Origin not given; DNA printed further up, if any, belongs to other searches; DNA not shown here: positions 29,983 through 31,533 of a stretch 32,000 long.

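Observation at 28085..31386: Uncharacterised three-gene putative oxygenase operon: ACAD-fold flavoprotein + leaderless PhnD-like protein + TusA-like/diiron fusion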

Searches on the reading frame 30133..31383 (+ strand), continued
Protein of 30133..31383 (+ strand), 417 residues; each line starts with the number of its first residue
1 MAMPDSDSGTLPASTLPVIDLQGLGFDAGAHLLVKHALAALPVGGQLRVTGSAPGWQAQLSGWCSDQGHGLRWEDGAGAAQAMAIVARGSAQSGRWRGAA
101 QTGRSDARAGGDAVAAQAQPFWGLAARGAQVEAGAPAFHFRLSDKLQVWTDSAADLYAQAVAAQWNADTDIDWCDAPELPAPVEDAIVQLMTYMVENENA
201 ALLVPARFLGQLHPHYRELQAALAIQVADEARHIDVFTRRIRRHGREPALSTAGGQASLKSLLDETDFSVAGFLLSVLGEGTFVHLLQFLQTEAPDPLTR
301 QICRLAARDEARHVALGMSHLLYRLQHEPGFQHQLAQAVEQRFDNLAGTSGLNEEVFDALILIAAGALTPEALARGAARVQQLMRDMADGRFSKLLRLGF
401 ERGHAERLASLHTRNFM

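Call 31: find_homologous_proteins(query=A2, max_evalue=1e-10)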
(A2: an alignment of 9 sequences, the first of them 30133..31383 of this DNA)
Query A2 (9 sequences) (417 aa, profile of the alignment): 5360 proteins with E <= 1e-10 among 8000 candidates; the best 120 are listed.
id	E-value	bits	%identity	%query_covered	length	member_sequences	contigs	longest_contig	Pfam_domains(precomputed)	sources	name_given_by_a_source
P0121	5.6e-184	630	52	96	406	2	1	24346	-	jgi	jgi:hypothetical protein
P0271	6.5e-181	620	59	97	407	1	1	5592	-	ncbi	-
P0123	9.8e-181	619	49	96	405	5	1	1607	-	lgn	-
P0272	3.0e-180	618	57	96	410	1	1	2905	-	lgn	-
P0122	5.1e-180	617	51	100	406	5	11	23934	PF11583.15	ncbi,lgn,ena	-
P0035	1.1e-179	616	97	100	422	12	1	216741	PF11583.15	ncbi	-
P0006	1.2e-179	616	98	100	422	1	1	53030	PF11583.15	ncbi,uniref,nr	ncbi:ferritin-like domain-containing protein [Delftia sp. RIT313]|uniref:ferritin-like domain-contai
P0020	1.4e-179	615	98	100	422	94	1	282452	PF11583.15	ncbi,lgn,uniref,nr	ncbi:ferritin-like domain-containing protein [Delftia acidovorans]|uniref:ferritin-like domain-conta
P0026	1.5e-179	615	98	100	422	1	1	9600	PF11583.15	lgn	-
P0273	1.5e-179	615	58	97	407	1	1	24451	PF01206.23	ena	-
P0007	1.5e-179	615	98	100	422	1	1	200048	PF11583.15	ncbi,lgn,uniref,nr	ncbi:para-aminobenzoate N-oxygenase AurF [Delftia acidovorans]|uniref:ferritin-like domain-containin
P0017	1.6e-179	615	98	100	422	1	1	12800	PF11583.15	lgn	-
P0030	1.7e-179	615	98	100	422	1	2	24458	PF11583.15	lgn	-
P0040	1.7e-179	615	98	100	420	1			PF11583.15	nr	nr:ferritin-like domain-containing protein [Delftia acidovorans]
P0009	1.7e-179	615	98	100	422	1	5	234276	PF11583.15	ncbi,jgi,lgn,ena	-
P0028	1.7e-179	615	98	100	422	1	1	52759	PF11583.15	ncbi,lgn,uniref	ncbi:ferritin-like domain-containing protein [Delftia acidovorans]|uniref:ferritin-like domain-conta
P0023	1.8e-179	615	98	100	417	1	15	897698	PF11583.15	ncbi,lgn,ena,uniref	ncbi:ferritin-like domain-containing protein [Delftia acidovorans]|uniref:ferritin-like domain-conta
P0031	1.9e-179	615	98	100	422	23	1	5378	PF11583.15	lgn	-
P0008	2.0e-179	615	98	100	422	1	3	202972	PF11583.15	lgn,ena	-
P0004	2.1e-179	615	98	100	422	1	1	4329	PF11583.15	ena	-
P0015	2.3e-179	615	98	100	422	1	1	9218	PF11583.15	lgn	-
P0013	2.7e-179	614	98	100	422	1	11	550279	PF11583.15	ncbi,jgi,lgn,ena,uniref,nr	ncbi:ferritin-like domain-containing protein [Delftia acidovorans]|uniref:ferritin-like domain-conta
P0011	3.0e-179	614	98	100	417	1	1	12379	PF11583.15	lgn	-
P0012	3.1e-179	614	98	100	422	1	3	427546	PF11583.15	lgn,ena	-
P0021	3.1e-179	614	98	100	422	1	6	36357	PF11583.15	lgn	-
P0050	3.9e-179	614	96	100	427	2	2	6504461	PF11583.15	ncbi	ncbi:ferritin-like domain-containing protein [Delftia acidovorans]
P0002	4.1e-179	614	98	100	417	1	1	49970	PF11583.15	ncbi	-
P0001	4.4e-179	614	99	100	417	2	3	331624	PF11583.15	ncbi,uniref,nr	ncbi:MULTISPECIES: ferritin-like domain-containing protein [unclassified Delftia]|uniref:ferritin-li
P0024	4.9e-179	614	98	100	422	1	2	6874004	PF11583.15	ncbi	ncbi:ferritin-like domain-containing protein [Delftia acidovorans]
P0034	5.9e-179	613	98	100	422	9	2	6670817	PF11583.15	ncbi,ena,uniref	ncbi:ferritin-like domain-containing protein [Delftia acidovorans]|uniref:ferritin-like domain-conta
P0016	6.1e-179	613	98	100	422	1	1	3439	PF11583.15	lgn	-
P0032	6.6e-179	613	97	100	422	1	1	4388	PF11583.15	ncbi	-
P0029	8.0e-179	613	98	100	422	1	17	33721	PF11583.15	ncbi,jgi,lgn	-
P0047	8.0e-179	613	97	100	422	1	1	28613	PF11583.15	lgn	-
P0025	9.0e-179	613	98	100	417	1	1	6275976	PF11583.15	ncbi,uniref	ncbi:ferritin-like domain-containing protein [Delftia sp. DS1230]|uniref:ferritin-like domain-contai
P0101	1.1e-178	612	95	100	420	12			PF11583.15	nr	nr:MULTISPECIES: ferritin-like domain-containing protein [Delftia]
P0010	1.2e-178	612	98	100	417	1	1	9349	PF11583.15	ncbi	-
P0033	1.7e-178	612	98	100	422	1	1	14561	PF11583.15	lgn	-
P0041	1.8e-178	612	97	100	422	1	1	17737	PF11583.15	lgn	-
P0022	1.9e-178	612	98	100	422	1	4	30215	PF11583.15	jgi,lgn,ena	-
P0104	2.4e-178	611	95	100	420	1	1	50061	PF11583.15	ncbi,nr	ncbi:hypothetical protein J2W86_005501 [Delftia lacustris]|nr:hypothetical protein [Delftia lacustri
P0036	2.6e-178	611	98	100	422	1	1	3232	PF11583.15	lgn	-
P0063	2.8e-178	611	97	100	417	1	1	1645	PF11583.15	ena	-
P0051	3.0e-178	611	97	100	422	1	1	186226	PF11583.15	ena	-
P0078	3.0e-178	611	96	100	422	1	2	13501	PF11583.15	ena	-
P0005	3.4e-178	611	98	100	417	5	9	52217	PF11583.15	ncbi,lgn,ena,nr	ncbi:MAG: hypothetical protein DI604_23460 [Delftia acidovorans]|nr:MAG: hypothetical protein DI604_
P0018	5.0e-178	610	98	100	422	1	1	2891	PF11583.15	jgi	-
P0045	6.0e-178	610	97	100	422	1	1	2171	PF11583.15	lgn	-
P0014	6.3e-178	610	98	100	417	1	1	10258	PF11583.15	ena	-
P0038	7.0e-178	610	97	100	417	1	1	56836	PF11583.15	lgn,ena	-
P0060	7.3e-178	610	97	100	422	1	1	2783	PF11583.15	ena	-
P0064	7.8e-178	610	97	100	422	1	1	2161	PF11583.15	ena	-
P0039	8.3e-178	609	98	100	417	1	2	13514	PF11583.15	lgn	-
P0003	8.5e-178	609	98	100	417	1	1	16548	PF11583.15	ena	-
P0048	8.6e-178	609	97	100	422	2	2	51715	PF11583.15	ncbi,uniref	ncbi:ferritin-like domain-containing protein [Delftia acidovorans]|uniref:ferritin-like domain-conta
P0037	9.8e-178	609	98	100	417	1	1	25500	PF11583.15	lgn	-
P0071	1.0e-177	609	96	100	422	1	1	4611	PF11583.15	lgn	-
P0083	1.1e-177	609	96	100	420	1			PF11583.15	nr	nr:ferritin-like domain-containing protein [Delftia tsuruhatensis]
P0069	1.1e-177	609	96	100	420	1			PF11583.15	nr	nr:ferritin-like domain-containing protein [Delftia lacustris]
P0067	1.1e-177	609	96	100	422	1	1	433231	PF11583.15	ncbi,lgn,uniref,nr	ncbi:hypothetical protein AA671_13410 [Delftia tsuruhatensis]|uniref:ferritin-like domain-containing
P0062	1.1e-177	609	96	100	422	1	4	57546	PF11583.15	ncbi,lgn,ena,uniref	ncbi:ferritin-like domain-containing protein [Delftia lacustris]|uniref:ferritin-like domain-contain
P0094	1.1e-177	609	95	100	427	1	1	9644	PF11583.15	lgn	-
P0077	1.2e-177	609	96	100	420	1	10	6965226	PF11583.15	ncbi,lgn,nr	ncbi:ferritin-like domain-containing protein [Delftia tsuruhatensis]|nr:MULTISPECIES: ferritin-like 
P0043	1.2e-177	609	97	100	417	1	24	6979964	PF11583.15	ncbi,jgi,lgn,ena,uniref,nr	ncbi:ferritin-like domain-containing protein [Delftia sp. WSY_9]|uniref:ferritin-like domain-contain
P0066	1.3e-177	609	96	100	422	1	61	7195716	PF11583.15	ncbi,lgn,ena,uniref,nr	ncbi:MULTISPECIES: ferritin-like domain-containing protein [Delftia]|uniref:Ferritin-like domain-con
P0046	1.3e-177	609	97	100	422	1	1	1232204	PF11583.15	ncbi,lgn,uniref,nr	ncbi:ferritin-like domain-containing protein [Delftia sp. HK171]|uniref:ferritin-like domain-contain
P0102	1.3e-177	609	95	100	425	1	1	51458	PF11583.15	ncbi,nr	ncbi:ferritin-like domain-containing protein [Delftia tsuruhatensis]|nr:ferritin-like domain-contain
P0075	1.3e-177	609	95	100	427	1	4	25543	PF11583.15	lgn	-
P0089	1.3e-177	609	95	100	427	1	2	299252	PF11583.15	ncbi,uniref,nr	ncbi:ferritin-like domain-containing protein [Delftia tsuruhatensis]|uniref:ferritin-like domain-con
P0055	1.3e-177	609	97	100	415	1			PF11583.15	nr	nr:ferritin-like domain-containing protein [Delftia lacustris]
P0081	1.4e-177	609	96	100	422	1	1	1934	PF11583.15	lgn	-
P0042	1.4e-177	609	97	100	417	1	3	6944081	PF11583.15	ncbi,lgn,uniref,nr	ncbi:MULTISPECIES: ferritin-like domain-containing protein [Delftia]|uniref:ferritin-like domain-con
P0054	1.5e-177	609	97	100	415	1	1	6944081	PF11583.15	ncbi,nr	ncbi:ferritin-like domain-containing protein [Delftia tsuruhatensis]|nr:ferritin-like domain-contain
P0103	1.6e-177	609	95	100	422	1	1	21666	PF11583.15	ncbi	-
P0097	1.6e-177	609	96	100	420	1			PF11583.15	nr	nr:ferritin-like domain-containing protein [Delftia lacustris]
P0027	1.6e-177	609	97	100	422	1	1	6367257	PF11583.15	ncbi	ncbi:ferritin-like domain-containing protein [Delftia acidovorans]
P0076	1.6e-177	608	96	100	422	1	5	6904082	PF11583.15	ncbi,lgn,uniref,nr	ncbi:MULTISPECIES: ferritin-like domain-containing protein [Delftia]|uniref:Ferritin-like domain-con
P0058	1.7e-177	608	96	100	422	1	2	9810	PF11583.15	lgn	-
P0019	1.7e-177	608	98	100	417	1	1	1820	PF11583.15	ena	-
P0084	1.7e-177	608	96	100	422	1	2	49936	PF11583.15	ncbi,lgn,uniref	ncbi:ferritin-like domain-containing protein [Delftia sp. WSY_4]|uniref:ferritin-like domain-contain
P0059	1.8e-177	608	96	100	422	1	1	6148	PF11583.15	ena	-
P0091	1.8e-177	608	96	100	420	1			PF11583.15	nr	nr:ferritin-like domain-containing protein [Delftia tsuruhatensis]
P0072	1.9e-177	608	96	100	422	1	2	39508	PF11583.15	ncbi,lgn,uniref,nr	ncbi:ferritin-like domain-containing protein [Delftia tsuruhatensis]|uniref:ferritin-like domain-con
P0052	2.0e-177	608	97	100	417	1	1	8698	PF11583.15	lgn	-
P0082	2.0e-177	608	96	100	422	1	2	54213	PF11583.15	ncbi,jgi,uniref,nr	ncbi:ferritin-like domain-containing protein [Delftia tsuruhatensis]|uniref:ferritin-like domain-con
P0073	2.0e-177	608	96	100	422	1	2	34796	PF11583.15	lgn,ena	-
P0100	2.1e-177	608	95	100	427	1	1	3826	PF11583.15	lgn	-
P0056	2.9e-177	608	97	100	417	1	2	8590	PF11583.15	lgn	-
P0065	2.9e-177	608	97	100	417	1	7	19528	PF11583.15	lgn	-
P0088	3.0e-177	608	96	100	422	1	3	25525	PF11583.15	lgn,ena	-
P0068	3.1e-177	608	96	100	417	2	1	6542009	PF11583.15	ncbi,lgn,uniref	ncbi:ferritin-like domain-containing protein [Delftia tsuruhatensis]|uniref:ferritin-like domain-con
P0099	3.3e-177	607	96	100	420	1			PF11583.15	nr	nr:ferritin-like domain-containing protein [Delftia lacustris]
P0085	3.4e-177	607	96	100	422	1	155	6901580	PF11583.15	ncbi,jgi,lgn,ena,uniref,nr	ncbi:ferritin-like domain-containing protein [Delftia lacustris]|uniref:ferritin-like domain-contain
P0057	3.4e-177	607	96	100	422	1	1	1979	PF11583.15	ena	-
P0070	3.5e-177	607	96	100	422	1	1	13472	PF11583.15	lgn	-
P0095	3.8e-177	607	96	100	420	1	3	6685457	PF11583.15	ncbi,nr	ncbi:MAG: ferritin-like domain-containing protein [Achromobacter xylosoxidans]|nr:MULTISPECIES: ferr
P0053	3.9e-177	607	97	100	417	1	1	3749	PF11583.15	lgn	-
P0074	3.9e-177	607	96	100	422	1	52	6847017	PF11583.15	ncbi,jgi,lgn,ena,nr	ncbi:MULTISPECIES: ferritin-like domain-containing protein [Delftia]|nr:ferritin-like domain-contain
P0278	4.3e-177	607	55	93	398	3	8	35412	PF11583.15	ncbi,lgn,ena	-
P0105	4.3e-177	607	94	100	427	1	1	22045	PF11583.15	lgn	-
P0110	4.4e-177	607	95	100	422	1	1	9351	PF11583.15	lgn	-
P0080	4.6e-177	607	96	100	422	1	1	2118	PF11583.15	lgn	-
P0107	4.7e-177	607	95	100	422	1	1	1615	PF11583.15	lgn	-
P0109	4.9e-177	607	95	100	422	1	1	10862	PF11583.15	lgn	-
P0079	4.9e-177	607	96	100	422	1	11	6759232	PF11583.15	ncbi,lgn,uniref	ncbi:ferritin-like domain-containing protein [Delftia tsuruhatensis]|uniref:ferritin-like domain-con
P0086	5.0e-177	607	95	100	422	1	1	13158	PF11583.15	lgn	-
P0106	6.3e-177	607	93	100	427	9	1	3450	PF11583.15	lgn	-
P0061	6.8e-177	606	97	100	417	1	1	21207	PF11583.15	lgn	-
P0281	7.0e-177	606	56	96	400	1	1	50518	PF01206.23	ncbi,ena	-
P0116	7.1e-177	606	94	100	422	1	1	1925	PF11583.15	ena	-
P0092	7.9e-177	606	96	100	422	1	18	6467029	PF11583.15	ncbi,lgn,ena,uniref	ncbi:ferritin-like domain-containing protein [Delftia tsuruhatensis]|uniref:ferritin-like domain-con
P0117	8.1e-177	606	93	100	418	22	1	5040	PF11583.15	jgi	jgi:hypothetical protein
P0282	9.3e-177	606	60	97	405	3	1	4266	PF11583.15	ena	-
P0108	1.1e-176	606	95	100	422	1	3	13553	PF11583.15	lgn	-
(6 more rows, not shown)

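Call 36: predict_structure(alignment_id=A3)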
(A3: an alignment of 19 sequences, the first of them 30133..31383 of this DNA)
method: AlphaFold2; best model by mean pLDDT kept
length: 417 residues; sequences in the alignment: 19
mean_pLDDT: 77.6   pTM: 0.81
mean pLDDT of the five models: 77.6, 74.0, 71.9, 71.9, 69.9
residues with pLDDT >= 90: 140; 70-90: 169; 50-70: 57; < 50: 51
segments of 3 or more residues with pLDDT < 50: 1-13, 96-110, 140-161
pLDDT, mean of each block of 10 residues (from residue 1): 34 69 92 92 91 92 87 72 83 49 43 55 61 57 38 42 74 86 94 87 76 71 82 89 87 75 80 79 89 94 93 83 86 91 75 80 95 96 90 90 92 66
secondary structure, 60 per line:
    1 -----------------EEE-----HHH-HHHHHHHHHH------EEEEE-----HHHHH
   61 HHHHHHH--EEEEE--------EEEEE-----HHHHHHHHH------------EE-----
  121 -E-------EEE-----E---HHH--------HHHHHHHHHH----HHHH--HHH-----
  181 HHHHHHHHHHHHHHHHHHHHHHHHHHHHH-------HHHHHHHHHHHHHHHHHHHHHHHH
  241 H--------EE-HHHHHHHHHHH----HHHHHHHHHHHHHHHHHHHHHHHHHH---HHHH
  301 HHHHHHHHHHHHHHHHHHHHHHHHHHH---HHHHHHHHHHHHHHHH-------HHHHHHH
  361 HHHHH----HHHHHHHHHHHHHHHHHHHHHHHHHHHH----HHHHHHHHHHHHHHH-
elements in order: E18-20 H30-39 E46-50 H56-67 E70-74 E83-87 H93-101 E130-132 H153-162 H167-170 H181-209 H217-241 H253-263 H268-293 H297-327 H331-346 H354-365 H370-397 H402-416

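Call 40: fold_search(model_id=the predicted structure, library=pdb)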
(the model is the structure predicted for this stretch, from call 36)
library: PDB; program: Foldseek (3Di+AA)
matches with E <= 10: 453; with E <= 0.001: 22
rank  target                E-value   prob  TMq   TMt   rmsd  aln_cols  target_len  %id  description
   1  6d9f_A                1.7e-04  1.00  0.43  0.54   7.8       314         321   24  Protein 60 with aldehyde deformylating oxidase activity from Kitasatospora setae (released 2019-05-08)
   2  4kvq                  2.3e-04  1.00  0.42  0.74   4.4       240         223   18  Crystal Structure of Prochlorococcus marinus aldehyde-deformylating oxygenase wild type with palmitic acid bound (released 2013-06-26)
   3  4rc5_A                2.4e-04  1.00  0.43  0.77   4.3       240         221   17  Crystal structure of cyanobacterial aldehyde-deformylating oxygenase (released 2014-12-17)
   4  6f6f                  2.4e-04  1.00  0.40  0.55  10.2       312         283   16  R2-like ligand-binding oxidase V72I mutant with aerobically reconstituted Mn/Fe cofactor (released 2018-07-04)
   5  8wvr_A                2.6e-04  1.00  0.44  0.56   7.5       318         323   19  Complex structure of the azoxy synthase VlmB and its substrate (released 2024-10-30)
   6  8wvr_C                2.7e-04  1.00  0.46  0.59   5.4       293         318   22  Complex structure of the azoxy synthase VlmB and its substrate (released 2024-10-30)
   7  4rc7_A                3.4e-04  1.00  0.43  0.77   4.3       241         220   17  Crystal structure of cyanobacterial aldehyde-deformylating oxygenase F86YF87Y mutant (released 2014-12-17)
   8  6qjv                  3.4e-04  1.00  0.40  0.55  10.2       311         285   15  R2-like ligand-binding oxidase E69D mutant with aerobically reconstituted Mn/Fe cofactor (released 2020-02-12)
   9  4kvs                  3.7e-04  1.00  0.41  0.72   4.7       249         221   18  Crystal Structure of Prochlorococcus marinus aldehyde-deformylating oxygenase (mutant A134F) (released 2013-06-26)
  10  4rc6_A                4.4e-04  1.00  0.44  0.82   3.3       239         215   18  Crystal structure of cyanobacterial aldehyde-deformylating oxygenase 122F mutant (released 2014-12-17)
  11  4tw3                  4.4e-04  1.00  0.40  0.69   4.9       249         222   16  Insights into Substrate and Metal Binding from the Crystal Structure of Cyanobacterial Aldehyde Deformylating Oxygenase  (released 2014-10-15)
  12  4xb9                  4.4e-04  1.00  0.39  0.55  10.2       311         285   16  R2-like ligand-binding oxidase with aerobically reconstituted diiron cofactor (released 2015-09-09)
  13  4rc6_B                4.6e-04  1.00  0.42  0.78   3.8       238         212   18  Crystal structure of cyanobacterial aldehyde-deformylating oxygenase 122F mutant (released 2014-12-17)
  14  6d9f_B                4.6e-04  1.00  0.40  0.50   9.4       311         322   18  Protein 60 with aldehyde deformylating oxidase activity from Kitasatospora setae (released 2019-05-08)
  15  4kvr                  4.8e-04  1.00  0.41  0.71   4.8       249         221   18  Crystal Structure of Prochlorococcus marinus aldehyde-deformylating oxygenase (mutant V41Y) (released 2013-06-26)
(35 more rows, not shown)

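Call 41: search_protein_families(library=pfam, alignment_id=A4, max_evalue=0.00001)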
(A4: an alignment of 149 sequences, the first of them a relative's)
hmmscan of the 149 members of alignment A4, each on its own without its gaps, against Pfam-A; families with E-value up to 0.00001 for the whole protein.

A. member 1, L002:3833-4675:- (280 aa): 1 family
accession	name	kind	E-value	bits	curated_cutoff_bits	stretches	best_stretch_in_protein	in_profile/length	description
PF02390.23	Methyltransf_4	-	5.2e-56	189.3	24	1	107-274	2-173/173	Putative methyltransferase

B. families by the number of members that match (of 149 scanned): 168 families (the first 25 are shown)
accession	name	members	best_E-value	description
PF00009.33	GTP_EFTU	5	1.1e-34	Elongation factor Tu GTP binding domain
PF25461.1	Beta-barrel_SelB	5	2.4e-25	Selenocysteine-specific elongation factor, beta-barrel domain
PF09107.17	SelB-wing_3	5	8.7e-18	Elongation factor SelB, winged helix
PF03144.31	GTP_EFTU_D2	5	2.6e-16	Elongation factor Tu domain 2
PF09106.17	SelB-wing_2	5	2.7e-16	Elongation factor SelB, winged helix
PF21214.3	SelB_WH_2nd_bact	5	5.1e-13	Selenocysteine-specific elongation factor, winged helix domain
PF01266.30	DAO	4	1.2e-44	FAD dependent oxidoreductase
PF00266.25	Aminotran_5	3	5.5e-74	Aminotransferase class-V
PF00155.27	Aminotran_1_2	3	1.1e-29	Aminotransferase class I and II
PF00586.29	AIRS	3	6.7e-29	AIR synthase related protein, N-terminal domain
PF02518.31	HATPase_c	3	3.3e-25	Histidine kinase-, DNA gyrase B-, and HSP90-like ATPase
PF02769.27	AIRS_C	3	4.9e-21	AIR synthase related protein, C-terminal domain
PF01656.29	CbiA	3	1.1e-18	CobQ/CobB/MinD/ParA nucleotide binding domain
PF00512.31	HisKA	3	5.2e-15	His Kinase A (phospho-acceptor) domain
PF10609.15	ParA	3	3.6e-11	NUBPL iron-transfer P-loop NTPase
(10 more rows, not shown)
